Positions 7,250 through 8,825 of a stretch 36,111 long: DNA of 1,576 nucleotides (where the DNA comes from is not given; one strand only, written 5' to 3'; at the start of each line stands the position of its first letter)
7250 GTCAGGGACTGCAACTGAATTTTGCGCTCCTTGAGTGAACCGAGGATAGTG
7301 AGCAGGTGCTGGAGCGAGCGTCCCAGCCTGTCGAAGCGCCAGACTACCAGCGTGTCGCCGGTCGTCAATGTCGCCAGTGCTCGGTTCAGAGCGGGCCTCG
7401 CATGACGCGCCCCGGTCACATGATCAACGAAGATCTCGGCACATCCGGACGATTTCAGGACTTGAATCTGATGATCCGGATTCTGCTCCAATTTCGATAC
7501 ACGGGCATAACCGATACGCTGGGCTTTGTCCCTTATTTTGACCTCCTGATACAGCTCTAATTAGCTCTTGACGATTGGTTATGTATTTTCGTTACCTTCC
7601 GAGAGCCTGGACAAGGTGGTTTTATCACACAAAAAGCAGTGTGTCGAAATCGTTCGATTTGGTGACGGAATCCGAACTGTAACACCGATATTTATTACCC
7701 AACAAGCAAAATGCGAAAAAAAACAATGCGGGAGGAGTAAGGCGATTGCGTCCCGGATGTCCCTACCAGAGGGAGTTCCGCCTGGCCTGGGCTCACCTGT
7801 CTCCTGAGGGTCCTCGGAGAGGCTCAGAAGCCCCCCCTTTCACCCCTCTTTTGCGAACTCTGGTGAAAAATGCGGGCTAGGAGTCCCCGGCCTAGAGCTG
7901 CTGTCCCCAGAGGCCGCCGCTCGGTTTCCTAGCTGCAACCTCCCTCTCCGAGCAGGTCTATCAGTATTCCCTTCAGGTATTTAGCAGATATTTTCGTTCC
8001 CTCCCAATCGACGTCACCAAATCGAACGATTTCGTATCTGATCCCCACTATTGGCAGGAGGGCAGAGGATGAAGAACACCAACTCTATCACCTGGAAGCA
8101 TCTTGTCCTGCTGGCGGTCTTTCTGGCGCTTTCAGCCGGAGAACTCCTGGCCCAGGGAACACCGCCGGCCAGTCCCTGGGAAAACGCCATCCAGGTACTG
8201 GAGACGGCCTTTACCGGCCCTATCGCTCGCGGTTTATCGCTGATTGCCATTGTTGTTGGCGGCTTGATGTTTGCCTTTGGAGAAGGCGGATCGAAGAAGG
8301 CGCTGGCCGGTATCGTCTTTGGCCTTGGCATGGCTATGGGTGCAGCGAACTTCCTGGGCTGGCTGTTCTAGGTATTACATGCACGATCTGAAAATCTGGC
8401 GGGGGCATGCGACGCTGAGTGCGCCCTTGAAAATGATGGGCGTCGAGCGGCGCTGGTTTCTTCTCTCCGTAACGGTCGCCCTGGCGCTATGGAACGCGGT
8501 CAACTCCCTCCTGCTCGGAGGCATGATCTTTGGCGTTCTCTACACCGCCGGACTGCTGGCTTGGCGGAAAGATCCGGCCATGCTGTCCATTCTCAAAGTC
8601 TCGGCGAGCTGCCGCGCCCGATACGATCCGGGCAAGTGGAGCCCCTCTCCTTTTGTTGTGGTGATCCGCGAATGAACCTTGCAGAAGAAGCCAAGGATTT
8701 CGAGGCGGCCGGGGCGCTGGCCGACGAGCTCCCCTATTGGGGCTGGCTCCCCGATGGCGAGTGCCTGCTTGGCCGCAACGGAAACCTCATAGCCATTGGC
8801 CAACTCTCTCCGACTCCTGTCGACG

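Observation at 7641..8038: Hix-like inverted sites bracket a 370-bp segment between a serine recombinase and the T4SS pilin operon: candidate invertible switch for conjugation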

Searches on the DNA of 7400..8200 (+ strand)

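Call 9: search_rna_families(source=window, start=7400, end=8200, threshold=evalue, max_evalue=1)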
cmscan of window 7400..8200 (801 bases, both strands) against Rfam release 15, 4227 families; matches with E-value up to 1: 0.
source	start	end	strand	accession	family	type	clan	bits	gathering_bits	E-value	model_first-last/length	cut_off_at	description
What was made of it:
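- Tried and rejected: Rfam scan of 7400-8200 at E <= 1: no match (call 9).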

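Call 69: search_dna_similar(query=window:7636-7673:+, collection=plasmids, mode=distant, max_evalue=10, max_rows=15)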
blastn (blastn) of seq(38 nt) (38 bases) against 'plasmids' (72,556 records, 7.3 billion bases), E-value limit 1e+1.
Records with a match: 6; places in all: 6; records where one place covers at least 80% of the query: 0.
Best place of each record, by identity: >=99% 2; 95-99% 1; 90-95% 1; 80-90% 2.
By first word of the organism name: Rothia 2; Jannaschia 1; Corynebacterium 1; Azospirillum 1; Microvirga 1.
By predicted mobility (MOB-suite, as given by PLSDB): non-mobilizable 4; mobilizable 2.
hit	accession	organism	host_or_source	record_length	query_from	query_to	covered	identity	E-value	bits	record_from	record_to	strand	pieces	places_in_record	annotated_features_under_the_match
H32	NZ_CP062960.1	Rothia terrae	culture,dirt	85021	5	31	71%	88.9%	1e+0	37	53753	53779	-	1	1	none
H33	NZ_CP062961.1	Rothia terrae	culture,dirt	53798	5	31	71%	88.9%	1e+0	37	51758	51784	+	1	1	none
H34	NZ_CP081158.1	Jannaschia sp. M317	-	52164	2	26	66%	92.0%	4e-1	37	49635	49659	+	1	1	replication initiation protein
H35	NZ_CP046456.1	Corynebacterium occultum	pure culture,soil from a small paddock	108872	5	25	55%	95.2%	5e+0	35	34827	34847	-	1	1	none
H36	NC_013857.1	Azospirillum sp. B510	-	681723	16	34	50%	100.0%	1e+0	36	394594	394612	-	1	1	tartrate dehydrogenase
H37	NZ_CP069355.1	Microvirga sp. VF16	Vachellia farnesiana,Cell culture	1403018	4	21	47%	100.0%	5e+0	34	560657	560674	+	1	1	none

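Call 70: get_annotated_region(hit=H33, flank=2500)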
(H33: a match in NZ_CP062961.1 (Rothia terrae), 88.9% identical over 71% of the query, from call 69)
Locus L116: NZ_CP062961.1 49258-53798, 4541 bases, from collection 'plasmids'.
description: Rothia terrae strain KJZ-14 plasmid p2, complete sequence
organism: Rothia terrae (NCBI taxid 396015)
taxonomy: Bacteria; Actinomycetota; Actinomycetes; Micrococcales; Micrococcaceae; Rothia; Rothia terrae
host: -; source: culture,dirt; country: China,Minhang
typing (MOB-suite, as given by PLSDB): non-mobilizable
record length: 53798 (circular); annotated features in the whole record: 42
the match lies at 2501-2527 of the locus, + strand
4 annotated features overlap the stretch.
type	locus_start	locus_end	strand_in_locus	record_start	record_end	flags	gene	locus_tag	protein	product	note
CDS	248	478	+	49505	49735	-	-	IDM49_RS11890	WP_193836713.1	recombinase family protein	GO:0006310 - DNA recombination [Evidence IEA]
CDS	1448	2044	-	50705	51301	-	-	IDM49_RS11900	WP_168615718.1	cadmium resistance transporter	-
CDS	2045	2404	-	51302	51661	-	-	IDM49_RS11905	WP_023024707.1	metalloregulator ArsR/SmtB family transcription factor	GO:0006355 - regulation of DNA-templated transcription [Evidence IEA]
CDS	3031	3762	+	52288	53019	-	-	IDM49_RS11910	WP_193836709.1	TIGR02391 family protein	-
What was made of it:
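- Tried and rejected: A short site query gave chance hits, such as the intergenic DNA upstream of an ArsR-family regulator gene in Rothia (calls 69, 70).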

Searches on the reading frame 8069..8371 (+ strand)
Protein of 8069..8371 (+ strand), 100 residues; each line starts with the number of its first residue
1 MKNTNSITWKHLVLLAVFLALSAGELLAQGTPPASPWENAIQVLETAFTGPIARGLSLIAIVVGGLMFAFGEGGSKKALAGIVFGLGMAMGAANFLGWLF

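Call 11: search_protein_families(library=pfam, proteins=[window:8069-8371:+], max_evalue=0.01)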
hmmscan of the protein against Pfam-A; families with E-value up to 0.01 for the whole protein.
window:8069-8371:+ (100 aa): 1 family
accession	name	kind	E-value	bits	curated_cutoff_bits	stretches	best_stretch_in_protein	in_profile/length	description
PF04956.18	TrbC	-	6e-18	65.3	27.9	1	3-99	5-98/98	TrbC/VIRB2 pilin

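Call 45: find_homologous_proteins(query=window:8069-8371:+, max_evalue=1e-8)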
Query window:8069-8371:+ (100 aa): 4930 proteins with E <= 1e-8 among 4962 candidates; the best 120 are listed.
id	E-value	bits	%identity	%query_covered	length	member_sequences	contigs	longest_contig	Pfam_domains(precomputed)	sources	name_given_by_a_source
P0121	5.0e-56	205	100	100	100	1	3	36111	PF04956.19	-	-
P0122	2.3e-40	155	84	100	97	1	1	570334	PF04956.19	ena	-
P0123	2.4e-40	155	84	100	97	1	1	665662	PF04956.19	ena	-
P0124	3.0e-40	154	84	100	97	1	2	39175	PF04956.19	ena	-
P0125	4.1e-40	154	82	100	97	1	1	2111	PF04956.19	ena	-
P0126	5.7e-40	154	84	100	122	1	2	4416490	PF04956.19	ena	-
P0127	5.9e-40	153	82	100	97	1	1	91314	PF04956.19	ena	-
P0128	8.2e-40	153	82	100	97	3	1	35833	PF04956.19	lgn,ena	-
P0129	1.0e-39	153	82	100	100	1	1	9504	PF04956.19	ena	-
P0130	1.3e-39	152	83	100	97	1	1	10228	PF04956.19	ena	-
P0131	1.6e-39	152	83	100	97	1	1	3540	PF04956.19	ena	-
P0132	1.9e-39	152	83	100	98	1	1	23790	PF04956.19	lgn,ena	-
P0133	1.9e-39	152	83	100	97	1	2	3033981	PF04956.19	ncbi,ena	-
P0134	2.1e-39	152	83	100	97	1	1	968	PF04956.19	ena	-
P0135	2.6e-39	151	83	100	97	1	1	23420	PF04956.19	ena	-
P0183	4.3e-37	144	88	83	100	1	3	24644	PF04956.19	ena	-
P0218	4.7e-36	141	79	100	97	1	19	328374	PF04956.19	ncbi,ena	-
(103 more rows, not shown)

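Call 46: find_encoding_contigs(protein=P0218, flank=4000, max_places=10)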
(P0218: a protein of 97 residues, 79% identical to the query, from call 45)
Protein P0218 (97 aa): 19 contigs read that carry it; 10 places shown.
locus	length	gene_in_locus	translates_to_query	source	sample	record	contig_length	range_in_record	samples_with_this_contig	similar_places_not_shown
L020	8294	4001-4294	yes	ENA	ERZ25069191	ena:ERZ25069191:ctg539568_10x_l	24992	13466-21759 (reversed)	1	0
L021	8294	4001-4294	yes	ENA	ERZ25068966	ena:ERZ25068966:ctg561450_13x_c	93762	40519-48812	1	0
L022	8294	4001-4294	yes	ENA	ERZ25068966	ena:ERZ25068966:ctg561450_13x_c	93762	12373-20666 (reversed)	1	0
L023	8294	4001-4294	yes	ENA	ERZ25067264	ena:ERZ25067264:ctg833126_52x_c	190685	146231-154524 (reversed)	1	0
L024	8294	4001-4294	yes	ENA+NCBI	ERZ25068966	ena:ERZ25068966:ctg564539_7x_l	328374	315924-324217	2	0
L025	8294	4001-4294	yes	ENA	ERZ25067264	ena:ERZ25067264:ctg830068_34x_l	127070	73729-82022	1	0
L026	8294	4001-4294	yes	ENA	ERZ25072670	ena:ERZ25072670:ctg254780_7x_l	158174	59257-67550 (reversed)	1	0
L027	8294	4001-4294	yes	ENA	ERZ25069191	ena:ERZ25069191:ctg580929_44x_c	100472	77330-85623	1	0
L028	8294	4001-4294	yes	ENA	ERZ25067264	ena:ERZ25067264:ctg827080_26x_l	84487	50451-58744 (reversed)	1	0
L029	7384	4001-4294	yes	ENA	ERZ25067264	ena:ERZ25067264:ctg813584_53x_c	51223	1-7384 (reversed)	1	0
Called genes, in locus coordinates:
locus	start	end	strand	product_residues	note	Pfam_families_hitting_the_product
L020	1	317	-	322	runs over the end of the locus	PF04796:RepA_C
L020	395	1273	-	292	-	PF00717:Peptidase_S24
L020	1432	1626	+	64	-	-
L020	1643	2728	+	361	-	PF08401:ArdcN, PF18818:MPTase-PolyVal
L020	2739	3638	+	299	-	-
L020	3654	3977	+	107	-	-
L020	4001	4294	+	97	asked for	PF04956:TrbC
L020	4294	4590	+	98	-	PF05101:VirB3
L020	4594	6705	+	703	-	PF27097:VirB4_TrbE_N (weak), PF01580:FtsK_SpoIIIE (faint), PF01935:DUF87 (weak), PF19044:P-loop_TraG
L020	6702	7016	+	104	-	-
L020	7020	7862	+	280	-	PF03524:CagX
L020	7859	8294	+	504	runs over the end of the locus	PF03743:TrbI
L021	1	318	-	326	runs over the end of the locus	PF04796:RepA_C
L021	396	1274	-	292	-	PF00717:Peptidase_S24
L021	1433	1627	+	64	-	-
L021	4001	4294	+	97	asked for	PF04956:TrbC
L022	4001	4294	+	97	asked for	PF04956:TrbC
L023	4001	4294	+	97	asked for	PF04956:TrbC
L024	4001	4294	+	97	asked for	PF04956:TrbC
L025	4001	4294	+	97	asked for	PF04956:TrbC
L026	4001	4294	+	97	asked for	PF04956:TrbC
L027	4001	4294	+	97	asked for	PF04956:TrbC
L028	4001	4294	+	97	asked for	PF04956:TrbC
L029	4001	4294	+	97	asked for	PF04956:TrbC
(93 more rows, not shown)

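Call 47: find_encoding_contigs(protein=P0124, flank=4000, max_places=4)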
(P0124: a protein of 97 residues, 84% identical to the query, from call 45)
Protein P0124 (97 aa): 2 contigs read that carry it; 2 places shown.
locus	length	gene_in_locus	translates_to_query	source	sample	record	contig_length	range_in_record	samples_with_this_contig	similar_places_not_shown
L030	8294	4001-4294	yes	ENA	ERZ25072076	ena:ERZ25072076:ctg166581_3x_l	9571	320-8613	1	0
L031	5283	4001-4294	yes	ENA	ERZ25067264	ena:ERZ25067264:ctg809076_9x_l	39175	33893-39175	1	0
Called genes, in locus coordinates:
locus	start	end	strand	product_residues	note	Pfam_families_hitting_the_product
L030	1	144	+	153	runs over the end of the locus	?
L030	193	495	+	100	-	-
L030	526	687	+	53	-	-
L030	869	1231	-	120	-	-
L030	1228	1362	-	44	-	-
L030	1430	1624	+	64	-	-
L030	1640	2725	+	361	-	PF08401:ArdcN, PF18818:MPTase-PolyVal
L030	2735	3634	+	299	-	-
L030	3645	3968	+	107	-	-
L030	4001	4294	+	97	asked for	PF04956:TrbC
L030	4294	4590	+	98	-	PF05101:VirB3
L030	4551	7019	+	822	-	PF27097:VirB4_TrbE_N (weak), PF19044:P-loop_TraG, PF01935:DUF87, PF10412:TrwB_AAD_bind (faint), PF12846:AAA_10 (faint)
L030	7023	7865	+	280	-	PF03524:CagX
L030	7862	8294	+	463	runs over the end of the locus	?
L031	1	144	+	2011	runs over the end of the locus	PF25788:Ig_Rha78A_N (faint), PF12733:Cadherin-like, PF07495:Y_Y_Y (faint), PF16656:Pur_ac_phosph_N (faint), PF24489:Ig_J_second (faint), PF00041:fn3, PF25059:FN3_DSCAM-DSCAML_C (weak), PF00041:fn3, +3 more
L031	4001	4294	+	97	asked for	PF04956:TrbC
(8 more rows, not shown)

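Call 48: find_encoding_contigs(protein=P0183, flank=5000, max_places=6)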
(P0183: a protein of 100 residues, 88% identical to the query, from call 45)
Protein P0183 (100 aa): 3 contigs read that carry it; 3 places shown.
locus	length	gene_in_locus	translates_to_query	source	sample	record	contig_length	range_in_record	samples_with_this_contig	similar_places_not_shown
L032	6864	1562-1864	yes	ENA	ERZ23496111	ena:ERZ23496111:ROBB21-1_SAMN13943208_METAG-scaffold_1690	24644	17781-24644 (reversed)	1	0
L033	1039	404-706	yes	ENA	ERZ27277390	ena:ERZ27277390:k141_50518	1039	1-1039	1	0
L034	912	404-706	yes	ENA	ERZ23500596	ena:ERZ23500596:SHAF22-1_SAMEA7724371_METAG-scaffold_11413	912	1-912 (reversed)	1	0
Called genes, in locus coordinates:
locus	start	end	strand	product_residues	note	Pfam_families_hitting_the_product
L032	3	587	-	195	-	?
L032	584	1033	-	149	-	PF00239:Resolvase, PF02796:HTH_7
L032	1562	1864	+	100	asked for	PF04956:TrbC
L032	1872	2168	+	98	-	PF05101:VirB3 (weak)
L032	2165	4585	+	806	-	PF10412:TrwB_AAD_bind (faint), PF01580:FtsK_SpoIIIE (weak), PF01935:DUF87, PF12846:AAA_10 (faint), PF19044:P-loop_TraG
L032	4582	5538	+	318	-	PF03524:CagX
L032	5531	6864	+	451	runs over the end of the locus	PF03743:TrbI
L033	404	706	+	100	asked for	PF04956:TrbC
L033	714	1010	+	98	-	PF05101:VirB3 (weak)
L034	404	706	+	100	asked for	PF04956:TrbC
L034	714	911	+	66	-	?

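Call 49: find_encoding_contigs(protein=P0129, flank=5000, max_places=6)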
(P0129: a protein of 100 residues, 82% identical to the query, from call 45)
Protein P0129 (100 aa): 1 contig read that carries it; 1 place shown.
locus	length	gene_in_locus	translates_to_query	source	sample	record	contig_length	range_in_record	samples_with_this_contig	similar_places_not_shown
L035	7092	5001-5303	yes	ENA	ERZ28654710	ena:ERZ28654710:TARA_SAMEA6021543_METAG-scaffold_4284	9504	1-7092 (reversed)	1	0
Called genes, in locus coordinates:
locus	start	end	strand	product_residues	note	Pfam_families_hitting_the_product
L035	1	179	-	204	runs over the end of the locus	PF01656:CbiA, PF02374:ArsA_ATPase (weak), PF06564:CBP_BcsQ (faint), PF07015:VirC1, PF09140:MipZ (weak), PF10609:ParA (weak), PF13614:AAA_31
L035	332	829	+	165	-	-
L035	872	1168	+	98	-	-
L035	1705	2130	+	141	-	PF10097:DUF2335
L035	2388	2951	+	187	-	PF00239:Resolvase, PF13565:HTH_32 (weak)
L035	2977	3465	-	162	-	-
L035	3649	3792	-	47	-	-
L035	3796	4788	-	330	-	PF04796:RepA_C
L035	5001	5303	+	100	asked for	PF04956:TrbC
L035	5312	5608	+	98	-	PF05101:VirB3 (weak)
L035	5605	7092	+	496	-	?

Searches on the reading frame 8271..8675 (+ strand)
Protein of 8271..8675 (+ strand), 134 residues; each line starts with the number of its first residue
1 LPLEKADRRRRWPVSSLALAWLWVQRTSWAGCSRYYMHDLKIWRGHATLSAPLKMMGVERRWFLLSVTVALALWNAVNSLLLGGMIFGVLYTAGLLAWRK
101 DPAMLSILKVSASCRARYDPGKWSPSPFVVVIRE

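Call 11: search_protein_families(library=pfam, proteins=[window:8271-8675:+], max_evalue=0.01)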
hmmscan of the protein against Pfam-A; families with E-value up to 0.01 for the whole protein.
window:8271-8675:+ (134 aa): 1 family
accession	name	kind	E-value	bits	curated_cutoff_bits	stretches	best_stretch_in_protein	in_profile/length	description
PF05101.18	VirB3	-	8.1e-06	26.5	23.9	1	52-117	12-76/84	Type IV secretory pathway, VirB3-like protein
